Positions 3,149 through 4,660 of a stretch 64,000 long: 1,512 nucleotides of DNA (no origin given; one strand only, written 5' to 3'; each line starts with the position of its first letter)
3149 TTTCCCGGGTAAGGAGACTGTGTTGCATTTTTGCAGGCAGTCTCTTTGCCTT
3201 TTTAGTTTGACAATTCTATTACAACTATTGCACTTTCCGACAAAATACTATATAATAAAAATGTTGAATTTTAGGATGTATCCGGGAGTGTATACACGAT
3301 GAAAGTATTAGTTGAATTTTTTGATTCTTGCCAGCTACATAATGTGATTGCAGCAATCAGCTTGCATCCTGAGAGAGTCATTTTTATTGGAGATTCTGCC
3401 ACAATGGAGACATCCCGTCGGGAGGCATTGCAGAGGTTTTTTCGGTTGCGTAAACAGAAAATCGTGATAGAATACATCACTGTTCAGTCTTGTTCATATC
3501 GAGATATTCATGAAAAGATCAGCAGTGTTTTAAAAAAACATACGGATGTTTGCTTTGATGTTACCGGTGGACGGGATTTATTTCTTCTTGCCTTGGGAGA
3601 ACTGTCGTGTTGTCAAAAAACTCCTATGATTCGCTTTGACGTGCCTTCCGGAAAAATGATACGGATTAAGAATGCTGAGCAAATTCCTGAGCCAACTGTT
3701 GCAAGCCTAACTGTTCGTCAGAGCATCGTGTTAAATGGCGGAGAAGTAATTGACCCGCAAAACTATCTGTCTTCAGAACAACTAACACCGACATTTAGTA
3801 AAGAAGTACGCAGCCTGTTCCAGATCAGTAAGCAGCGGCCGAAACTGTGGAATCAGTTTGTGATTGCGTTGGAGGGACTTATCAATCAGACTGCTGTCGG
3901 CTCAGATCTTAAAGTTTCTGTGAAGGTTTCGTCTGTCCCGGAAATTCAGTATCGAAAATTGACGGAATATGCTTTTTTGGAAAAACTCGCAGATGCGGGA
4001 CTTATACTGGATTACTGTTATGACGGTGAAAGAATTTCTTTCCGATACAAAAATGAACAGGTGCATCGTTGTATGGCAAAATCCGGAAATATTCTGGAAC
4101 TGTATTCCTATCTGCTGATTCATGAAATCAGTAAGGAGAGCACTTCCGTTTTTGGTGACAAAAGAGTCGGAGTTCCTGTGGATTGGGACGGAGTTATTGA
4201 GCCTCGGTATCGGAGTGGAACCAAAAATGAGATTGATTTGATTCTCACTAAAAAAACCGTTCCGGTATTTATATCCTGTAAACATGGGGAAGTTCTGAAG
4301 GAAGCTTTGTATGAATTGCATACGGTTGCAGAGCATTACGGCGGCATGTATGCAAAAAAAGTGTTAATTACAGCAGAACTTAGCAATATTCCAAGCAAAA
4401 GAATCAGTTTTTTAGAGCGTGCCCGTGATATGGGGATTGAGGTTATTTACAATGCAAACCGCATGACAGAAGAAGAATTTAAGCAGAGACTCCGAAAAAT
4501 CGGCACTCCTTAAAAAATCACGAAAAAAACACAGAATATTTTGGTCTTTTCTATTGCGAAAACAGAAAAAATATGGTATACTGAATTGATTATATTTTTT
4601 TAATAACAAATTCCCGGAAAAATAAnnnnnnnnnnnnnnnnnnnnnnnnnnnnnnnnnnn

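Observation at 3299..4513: Orphan CARF + PD-(D/E)xK nuclease (DUF1887 / Card1-Can2-like) wedged between spo0A and secA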

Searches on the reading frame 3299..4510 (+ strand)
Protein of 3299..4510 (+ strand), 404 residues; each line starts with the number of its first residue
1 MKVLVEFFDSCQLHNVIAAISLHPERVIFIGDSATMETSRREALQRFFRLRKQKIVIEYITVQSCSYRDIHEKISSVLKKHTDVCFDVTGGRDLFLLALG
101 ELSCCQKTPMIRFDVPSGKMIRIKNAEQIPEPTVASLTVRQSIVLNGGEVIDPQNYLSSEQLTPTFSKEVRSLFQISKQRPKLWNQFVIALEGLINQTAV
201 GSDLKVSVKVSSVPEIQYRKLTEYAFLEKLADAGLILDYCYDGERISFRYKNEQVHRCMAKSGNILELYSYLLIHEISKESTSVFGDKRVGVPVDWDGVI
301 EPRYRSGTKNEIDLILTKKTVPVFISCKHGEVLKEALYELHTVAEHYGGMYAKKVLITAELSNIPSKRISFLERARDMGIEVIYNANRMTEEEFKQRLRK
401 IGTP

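Call 3: search_protein_families(library=pfam, proteins=[window:3299-4510:+], max_evalue=1)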
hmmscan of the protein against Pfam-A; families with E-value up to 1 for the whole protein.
window:3299-4510:+ (404 aa): 3 families
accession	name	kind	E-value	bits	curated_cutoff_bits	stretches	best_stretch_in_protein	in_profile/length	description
PF09002.17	Card1_endonuc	-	6.7e-05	22.9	26.4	1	261-385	8-119/136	Card1-like, endonuclease domain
PF06701.19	MIB_HERC2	-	0.098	13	33.5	1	287-317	35-65/66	Mib_herc2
PF23400.1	CARF_Card1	-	0.099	13.1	24.6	1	23-99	26-104/146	Card1 CARF domain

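Call 4: search_protein_families(library=padloc, proteins=[window:3299-4510:+], max_evalue=1)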
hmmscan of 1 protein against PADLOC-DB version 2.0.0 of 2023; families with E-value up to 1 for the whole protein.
window:3299-4510:+ (404 aa): 21 families
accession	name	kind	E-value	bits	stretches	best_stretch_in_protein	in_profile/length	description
PDLC01895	CARF4--CARF_PDDEXK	-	2.8e-40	136.5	1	1-400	1-382/397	-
PDLC01881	CARF4--CARF_PDDEXK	-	2.4e-36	123.7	1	2-401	4-375/378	-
PDLC01880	CARF4--CARF_PDDEXK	-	1.3e-30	105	1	1-386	1-349/364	-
PDLC01884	CARF4--CARF_PDDEXK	-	1.5e-28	98.3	1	3-362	4-345/382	-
PDLC01619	Csx1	-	9.8e-18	62.4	1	1-365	1-313/330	CAS-III; associated_signaling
PDLC01890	CARF4--CARF_PDDEXK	-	2.1e-15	55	2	307-388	267-344/366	-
PDLC01898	CARF4--CARF_PDDEXK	-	4.8e-15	53.6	2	306-385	207-283/296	-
PDLC01882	CARF4--CARF_PDDEXK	-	5.2e-14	49.6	1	54-382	253-550/569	-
PDLC01037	Csx1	-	1.3e-12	45.9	1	1-399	2-315/320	ARF+Nuclease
PDLC01900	CARF4--CARF_PDDEXK_AAA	-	3.9e-11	40.3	2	21-130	235-339/556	-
PDLC01968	CARF_PDDEXK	-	5.1e-10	37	1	242-398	222-351/361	-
PDLC01887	CARF4--CARF_PDDEXK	-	5.5e-10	37.3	2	3-113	3-110/285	-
PDLC01888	CARF4--CARF_PDDEXK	-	1.3e-08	32.5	2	241-386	213-354/368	-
PDLC01889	CARF4--CARF_PDDEXK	-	8.6e-06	23.2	1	307-360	268-321/367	-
PDLC01897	CARF4--CARF_PDDEXK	-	1.1e-05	22.9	1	260-387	247-353/369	-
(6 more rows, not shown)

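Call 5: search_protein_families(library=ncbifam, proteins=[window:3299-4510:+], max_evalue=1)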
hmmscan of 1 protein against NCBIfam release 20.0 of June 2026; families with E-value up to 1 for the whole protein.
window:3299-4510:+ (404 aa): 1 family
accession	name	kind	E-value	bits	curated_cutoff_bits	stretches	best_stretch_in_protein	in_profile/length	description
NF000517.2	blaCBP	exception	0.049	12.5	650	1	272-346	221-295/308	CBP family penicillin-hydrolyzing class A beta-lactamase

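Call 6: search_solved_structures(query=window:3299-4510:+, max_evalue=10, show_alignments=3)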
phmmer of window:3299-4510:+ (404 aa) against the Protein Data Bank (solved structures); distinct sequences matched with E-value up to 10: 4.
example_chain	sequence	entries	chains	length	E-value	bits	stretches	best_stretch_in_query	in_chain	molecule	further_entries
7bdv_A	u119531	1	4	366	0.0011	21.2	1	12-175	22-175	Can2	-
6w33_A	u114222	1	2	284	0.15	14.3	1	284-345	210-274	Beta-lactamase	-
6w34_A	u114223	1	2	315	0.17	14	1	284-345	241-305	Beta-lactamase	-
6wxw_A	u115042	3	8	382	0.47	12.6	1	306-382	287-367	Card1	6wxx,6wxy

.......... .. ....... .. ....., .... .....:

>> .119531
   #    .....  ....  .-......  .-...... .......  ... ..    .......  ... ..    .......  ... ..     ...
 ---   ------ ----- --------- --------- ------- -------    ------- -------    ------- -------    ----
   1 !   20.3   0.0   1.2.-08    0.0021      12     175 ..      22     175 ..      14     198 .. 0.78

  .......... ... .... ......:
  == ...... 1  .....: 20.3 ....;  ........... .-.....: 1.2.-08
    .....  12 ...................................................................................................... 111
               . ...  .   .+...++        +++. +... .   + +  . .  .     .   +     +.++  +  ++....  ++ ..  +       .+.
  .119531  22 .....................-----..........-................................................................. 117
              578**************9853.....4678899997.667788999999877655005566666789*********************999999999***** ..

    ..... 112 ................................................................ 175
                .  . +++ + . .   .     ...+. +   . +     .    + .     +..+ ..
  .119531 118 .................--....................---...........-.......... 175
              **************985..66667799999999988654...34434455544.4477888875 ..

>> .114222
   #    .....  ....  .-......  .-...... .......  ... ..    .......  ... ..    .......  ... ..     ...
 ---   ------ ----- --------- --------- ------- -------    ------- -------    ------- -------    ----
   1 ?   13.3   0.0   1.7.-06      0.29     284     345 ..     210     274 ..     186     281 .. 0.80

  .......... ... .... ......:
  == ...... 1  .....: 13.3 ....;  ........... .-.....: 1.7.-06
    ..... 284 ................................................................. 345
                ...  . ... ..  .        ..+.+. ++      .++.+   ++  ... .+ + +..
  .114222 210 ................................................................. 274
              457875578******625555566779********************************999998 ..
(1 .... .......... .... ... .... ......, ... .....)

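Call 9: find_homologous_proteins(query=window:3299-4510:+, max_evalue=0.001)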
Query window:3299-4510:+ (404 aa): 448 proteins with E <= 0.001 among 6396 candidates; the best 120 are listed.
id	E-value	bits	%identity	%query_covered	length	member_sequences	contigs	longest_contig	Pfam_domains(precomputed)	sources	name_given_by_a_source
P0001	3.6e-266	900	100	100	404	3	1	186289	-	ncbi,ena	-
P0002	8.4e-188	642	70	100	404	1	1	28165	-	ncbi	-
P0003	1.9e-185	634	70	100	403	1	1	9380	-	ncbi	-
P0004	9.1e-176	603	67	100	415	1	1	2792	-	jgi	-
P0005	3.9e-170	584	64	100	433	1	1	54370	-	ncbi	-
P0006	1.2e-167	576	62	100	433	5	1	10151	-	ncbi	-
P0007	1.3e-167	576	64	100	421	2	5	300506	-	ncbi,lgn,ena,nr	ncbi:MAG: DUF1887 family protein [Clostridia bacterium]|nr:DUF1887 family protein [Clostridia bacter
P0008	2.4e-100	354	42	99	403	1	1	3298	PF09002.18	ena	-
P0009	1.0e-96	342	41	99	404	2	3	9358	PF09002.18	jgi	-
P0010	2.9e-95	338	42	99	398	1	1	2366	PF09002.18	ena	-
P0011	7.9e-95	336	41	98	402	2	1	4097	PF09002.18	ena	-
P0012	1.8e-94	335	40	99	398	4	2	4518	PF09002.18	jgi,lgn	-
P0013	9.0e-94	333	41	99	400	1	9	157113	PF09002.18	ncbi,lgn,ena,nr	ncbi:MAG: DUF1887 family protein [Clostridia bacterium]|nr:DUF1887 family protein [Clostridia bacter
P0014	1.0e-93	332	42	99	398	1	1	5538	PF09002.18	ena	-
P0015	1.3e-93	332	42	99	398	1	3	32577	PF09002.18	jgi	-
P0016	1.4e-93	332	41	99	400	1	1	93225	PF09002.18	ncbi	-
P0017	2.2e-93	331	40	99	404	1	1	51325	PF09002.18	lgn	-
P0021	1.6e-90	322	42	99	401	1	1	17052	PF09002.18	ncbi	-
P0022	2.6e-90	321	40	99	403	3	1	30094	PF09002.18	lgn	-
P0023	3.3e-90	321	39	99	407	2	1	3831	PF09002.18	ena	-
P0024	4.5e-90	320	39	99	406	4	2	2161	PF09002.18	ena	-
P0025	7.4e-90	320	39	99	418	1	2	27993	PF09002.18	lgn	-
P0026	7.8e-90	320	39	99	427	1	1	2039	PF09002.18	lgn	-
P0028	2.5e-89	318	40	99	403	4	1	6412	PF09002.18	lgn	-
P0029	4.8e-89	317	40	99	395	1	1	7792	PF09002.18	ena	-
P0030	6.7e-89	317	39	99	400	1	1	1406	PF09002.18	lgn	-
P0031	2.6e-88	315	39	99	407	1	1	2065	PF09002.18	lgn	-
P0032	3.4e-88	314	38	99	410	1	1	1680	PF09002.18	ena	-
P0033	3.6e-88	314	38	99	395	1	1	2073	PF09002.18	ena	-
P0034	9.6e-88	313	40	99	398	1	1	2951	PF09002.18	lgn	-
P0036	2.6e-87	311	39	99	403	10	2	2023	PF09002.18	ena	-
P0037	4.1e-87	311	38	99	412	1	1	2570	PF09002.18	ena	-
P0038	7.3e-87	310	39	99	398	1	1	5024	PF09002.18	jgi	-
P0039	2.0e-86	308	37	99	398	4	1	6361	PF09002.18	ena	-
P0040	2.4e-86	308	39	99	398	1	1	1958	PF09002.18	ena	-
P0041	3.0e-86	308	39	98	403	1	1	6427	PF09002.18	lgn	-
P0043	4.6e-86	307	38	99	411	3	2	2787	PF09002.18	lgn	-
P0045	8.1e-86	306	38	98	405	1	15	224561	PF09002.18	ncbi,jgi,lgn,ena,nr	ncbi:MAG: DUF1887 family protein [Ruminococcaceae bacterium]|nr:DUF1887 family protein [Oscillospira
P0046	1.5e-85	306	37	99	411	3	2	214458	PF09002.18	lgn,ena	-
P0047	1.9e-85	305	38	99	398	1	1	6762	PF09002.18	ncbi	-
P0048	1.9e-85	305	37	99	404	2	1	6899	PF09002.18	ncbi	-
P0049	4.3e-85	304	38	99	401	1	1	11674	PF09002.18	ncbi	-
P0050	4.6e-84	301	37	96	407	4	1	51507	PF09002.18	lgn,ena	-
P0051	6.7e-84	300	37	99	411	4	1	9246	PF09002.18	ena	-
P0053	2.0e-83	299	39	99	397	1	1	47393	PF09002.18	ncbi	-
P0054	2.2e-83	298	39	99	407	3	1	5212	PF09002.18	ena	-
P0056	4.4e-83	297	39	99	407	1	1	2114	PF09002.18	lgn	-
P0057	4.5e-83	297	39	99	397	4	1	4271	PF09002.18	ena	-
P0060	1.1e-81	293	36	99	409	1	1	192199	PF09002.18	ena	-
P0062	2.5e-80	288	37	99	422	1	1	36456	PF09002.18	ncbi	-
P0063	3.6e-80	288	40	90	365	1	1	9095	PF09002.18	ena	-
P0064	9.9e-80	286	38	96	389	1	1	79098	PF09002.18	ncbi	-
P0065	2.1e-79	285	39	99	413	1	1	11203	PF09002.18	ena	-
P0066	6.0e-79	284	38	99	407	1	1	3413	PF09002.18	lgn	-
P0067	1.4e-76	276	38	88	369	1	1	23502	PF09002.18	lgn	-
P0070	6.9e-75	270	37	97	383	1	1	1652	PF09002.18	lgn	-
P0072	5.4e-72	261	36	99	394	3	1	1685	PF09002.18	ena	-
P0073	8.1e-72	260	38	99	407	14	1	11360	PF09002.18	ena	-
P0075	2.1e-71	259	38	99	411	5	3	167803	PF09002.18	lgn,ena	-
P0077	1.8e-66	243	36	99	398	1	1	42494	PF09002.18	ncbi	-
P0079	6.5e-66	241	39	91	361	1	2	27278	PF09002.18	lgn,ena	-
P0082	2.9e-62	229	36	91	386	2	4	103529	PF09002.18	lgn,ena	-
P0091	2.8e-56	209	33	99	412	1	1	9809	PF09002.18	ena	-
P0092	3.1e-56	209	31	98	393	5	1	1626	PF09002.18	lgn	-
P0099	4.0e-54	202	31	99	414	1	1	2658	PF09002.18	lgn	-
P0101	7.2e-54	201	32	98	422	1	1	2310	PF09002.18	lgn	-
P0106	2.5e-53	200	33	99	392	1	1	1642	PF23400.2,PF09002.18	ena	-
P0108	1.0e-52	198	34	96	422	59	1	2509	PF09002.18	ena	-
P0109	4.3e-52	195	32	97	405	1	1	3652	PF09002.18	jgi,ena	-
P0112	6.4e-52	195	31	98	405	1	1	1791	PF09002.18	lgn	-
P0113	7.3e-52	195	29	99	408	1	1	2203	PF09002.18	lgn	-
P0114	7.7e-52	195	32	98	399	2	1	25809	PF09002.18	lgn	-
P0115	1.1e-51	194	32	98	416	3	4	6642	PF09002.18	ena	-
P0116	1.7e-51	194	32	98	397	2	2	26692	PF09002.18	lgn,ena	-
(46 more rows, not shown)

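Call 10: find_encoding_contigs(protein=P0007, flank=10000, max_places=3)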
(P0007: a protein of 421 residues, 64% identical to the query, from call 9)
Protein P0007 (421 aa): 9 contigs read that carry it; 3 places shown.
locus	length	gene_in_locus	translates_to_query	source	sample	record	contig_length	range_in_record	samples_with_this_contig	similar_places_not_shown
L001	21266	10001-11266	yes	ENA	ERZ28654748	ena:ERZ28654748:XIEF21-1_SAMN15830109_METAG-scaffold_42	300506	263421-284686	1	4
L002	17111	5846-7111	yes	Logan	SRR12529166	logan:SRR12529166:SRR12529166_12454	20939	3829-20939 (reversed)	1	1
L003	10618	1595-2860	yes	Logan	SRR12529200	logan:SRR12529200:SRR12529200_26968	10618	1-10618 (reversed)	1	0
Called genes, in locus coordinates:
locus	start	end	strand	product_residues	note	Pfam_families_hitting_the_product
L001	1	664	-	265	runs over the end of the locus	PF21302:Zn_ribbon_RlmA, PF13679:Methyltransf_32 (faint), PF13847:Methyltransf_31, PF08241:Methyltransf_11, PF13649:Methyltransf_25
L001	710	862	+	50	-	-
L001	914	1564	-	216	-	PF01613:Flavin_Reduct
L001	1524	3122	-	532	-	PF00005:ABC_tran, PF13304:AAA_21 (faint), PF12848:ABC_tran_Xtn, PF00005:ABC_tran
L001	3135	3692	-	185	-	PF02417:Chromate_transp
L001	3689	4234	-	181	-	PF02417:Chromate_transp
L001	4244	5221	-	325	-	PF02463:SMC_N (faint), PF13166:AAA_13 (faint), PF13175:AAA_15, PF13476:AAA_23 (weak), PF13304:AAA_21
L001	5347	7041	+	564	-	PF00704:Glyco_hydro_18, PF23916:TIM-barrel_EndoS (faint), PF00395:SLH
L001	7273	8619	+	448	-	PF02812:ELFV_dehydrog_N, PF00208:ELFV_dehydrog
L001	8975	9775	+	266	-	PF00072:Response_reg, PF08769:Spo0A_C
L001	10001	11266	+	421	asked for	-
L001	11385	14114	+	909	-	PF07517:SecA_DEAD, PF00270:DEAD (faint), PF01043:SecA_PP_bind, PF21090:P-loop_SecA, PF07516:SecA_SW, PF02810:SEC-C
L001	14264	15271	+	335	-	PF03462:PCRF, PF00472:RF-1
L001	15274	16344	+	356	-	PF03462:PCRF, PF00472:RF-1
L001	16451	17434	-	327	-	PF02618:YceG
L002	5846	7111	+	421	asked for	-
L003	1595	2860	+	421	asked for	-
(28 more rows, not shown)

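Call 11: find_encoding_contigs(protein=P0013, flank=10000, max_places=3)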
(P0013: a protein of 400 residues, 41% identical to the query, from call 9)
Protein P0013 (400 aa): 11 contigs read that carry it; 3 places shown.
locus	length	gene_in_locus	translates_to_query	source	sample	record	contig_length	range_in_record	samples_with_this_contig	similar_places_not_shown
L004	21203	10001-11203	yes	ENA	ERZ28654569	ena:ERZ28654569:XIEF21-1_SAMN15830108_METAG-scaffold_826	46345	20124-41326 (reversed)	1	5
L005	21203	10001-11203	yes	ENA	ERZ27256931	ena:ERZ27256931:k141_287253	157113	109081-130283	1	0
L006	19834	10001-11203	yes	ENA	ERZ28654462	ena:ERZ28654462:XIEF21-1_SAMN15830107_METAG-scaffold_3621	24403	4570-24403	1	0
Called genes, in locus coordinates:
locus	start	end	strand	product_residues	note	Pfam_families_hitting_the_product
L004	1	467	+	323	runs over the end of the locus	PF14286:DHHW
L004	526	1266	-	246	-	PF12833:HTH_18, PF00165:HTH_AraC (weak)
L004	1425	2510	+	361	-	PF22244:GCE_fung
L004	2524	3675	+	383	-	PF09587:PGA_cap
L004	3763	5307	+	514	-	PF00933:Glyco_hydro_3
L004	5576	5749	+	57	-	-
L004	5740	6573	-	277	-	PF02311:AraC_binding, PF07883:Cupin_2 (weak), PF12833:HTH_18, PF00165:HTH_AraC (faint)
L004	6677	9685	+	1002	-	PF01074:Glyco_hydro_38N, PF09261:Alpha-mann_mid, PF07748:Glyco_hydro_38C, PF17677:Glyco_hydro38C2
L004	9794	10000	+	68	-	PF07866:DUF1653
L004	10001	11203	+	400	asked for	PF09002:Card1_endonuc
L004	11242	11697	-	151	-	PF00075:RNase_H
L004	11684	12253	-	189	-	PF04542:Sigma70_r2, PF04545:Sigma70_r4, PF01381:HTH_3 (weak)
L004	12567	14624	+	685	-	PF02378:PTS_EIIC, PF00367:PTS_EIIB, PF00358:PTS_EIIA_1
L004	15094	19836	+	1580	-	PF05593:RHS_repeat (weak), PF25023:TEN_YD-shell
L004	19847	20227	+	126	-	-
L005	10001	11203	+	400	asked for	PF09002:Card1_endonuc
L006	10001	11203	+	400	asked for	PF09002:Card1_endonuc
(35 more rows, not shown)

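Call 12: find_encoding_contigs(protein=P0045, flank=10000, max_places=3)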
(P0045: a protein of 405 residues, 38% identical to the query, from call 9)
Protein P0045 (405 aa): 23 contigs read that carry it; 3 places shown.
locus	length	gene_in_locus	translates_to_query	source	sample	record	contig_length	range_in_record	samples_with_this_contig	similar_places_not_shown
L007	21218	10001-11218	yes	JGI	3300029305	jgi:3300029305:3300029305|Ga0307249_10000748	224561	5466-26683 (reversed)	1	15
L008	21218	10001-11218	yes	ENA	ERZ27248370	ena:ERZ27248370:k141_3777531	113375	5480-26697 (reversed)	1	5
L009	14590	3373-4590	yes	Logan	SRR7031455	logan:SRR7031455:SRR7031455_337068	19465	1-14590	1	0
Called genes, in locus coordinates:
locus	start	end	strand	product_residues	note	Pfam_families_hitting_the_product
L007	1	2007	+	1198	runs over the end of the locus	PF00395:SLH (weak)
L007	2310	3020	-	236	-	PF02311:AraC_binding, PF00165:HTH_AraC (weak), PF12833:HTH_18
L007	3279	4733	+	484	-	PF03747:ADP_ribosyl_GH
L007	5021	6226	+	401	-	-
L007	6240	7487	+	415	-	-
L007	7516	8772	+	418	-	-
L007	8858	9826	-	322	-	PF01408:GFO_IDH_MocA, PF22725:GFO_IDH_MocA_C3, PF02894:GFO_IDH_MocA_C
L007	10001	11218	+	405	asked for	PF09002:Card1_endonuc (faint)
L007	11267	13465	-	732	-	PF17389:Bac_rhamnosid6H, PF22422:MGH1-like_GH (weak)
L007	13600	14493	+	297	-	PF19568:Spore_III_AA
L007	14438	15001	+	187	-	PF09548:Spore_III_AB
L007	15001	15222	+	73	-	PF06686:SpoIIIAC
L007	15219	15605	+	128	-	PF06686:SpoIIIAC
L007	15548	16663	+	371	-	PF09546:Spore_III_AE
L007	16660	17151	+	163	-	PF09581:Spore_III_AF (weak)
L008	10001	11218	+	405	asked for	PF09002:Card1_endonuc (faint)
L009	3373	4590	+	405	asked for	PF09002:Card1_endonuc (faint)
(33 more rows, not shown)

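Call 33: search_protein_families(library=padloc, proteins=[L089:6578-8836:+, L076:6047-6340:+, L068:6435-9929:+, L077:12501-12980:+, L043:429-1454:+, L063:11224-12972:+, L076:3436-6042:+], max_evalue=0.001)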
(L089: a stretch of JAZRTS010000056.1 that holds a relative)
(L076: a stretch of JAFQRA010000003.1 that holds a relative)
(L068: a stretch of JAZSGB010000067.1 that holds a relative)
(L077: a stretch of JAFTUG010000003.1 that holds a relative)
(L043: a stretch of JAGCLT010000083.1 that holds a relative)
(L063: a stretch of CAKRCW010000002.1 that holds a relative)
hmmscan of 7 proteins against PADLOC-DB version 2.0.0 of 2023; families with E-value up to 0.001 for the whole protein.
L089:6578-8836:+ (753 aa): 0 families

L076:6047-6340:+ (98 aa): 0 families

L068:6435-9929:+ (1165 aa): 11 families
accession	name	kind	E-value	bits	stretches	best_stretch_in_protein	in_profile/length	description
PDLC02196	IetA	-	2.6e-44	150.2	2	646-977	17-326/374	-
PDLC04232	IetA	-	1.4e-33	114.7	2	656-973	19-317/330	-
PDLC02195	IetA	-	3.7e-33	113.4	1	660-953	38-318/395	-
PDLC03838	DolB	-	1.5e-25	88.3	1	204-366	128-277/375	-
PDLC04231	IetA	-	8.5e-20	69.6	2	651-900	25-247/262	-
PDLC04606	PDC-M37B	-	9.8e-20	69.1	1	191-380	119-307/390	-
PDLC04605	PDC-M37B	-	2.7e-15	54.4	1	242-373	299-430/518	-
PDLC00915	TRIP13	-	2.2e-14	51.6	1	760-911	64-222/302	TRIP13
PDLC00914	TRIP13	-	2.2e-09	35.2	1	760-936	72-250/302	TRIP13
PDLC01993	RtcR--CARF_AAA_HTH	-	5.9e-07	26.3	1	247-367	203-328/523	-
PDLC04140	mad8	-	2.4e-05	22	0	759-786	27-54/314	mads_8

L077:12501-12980:+ (160 aa): 0 families

L043:429-1454:+ (342 aa): 0 families

L063:11224-12972:+ (583 aa): 1 family
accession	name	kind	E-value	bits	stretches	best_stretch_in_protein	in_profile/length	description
PDLC03014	subtilase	-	6.3e-12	43.7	2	444-529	286-357/391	-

L076:3436-6042:+ (869 aa): 0 families
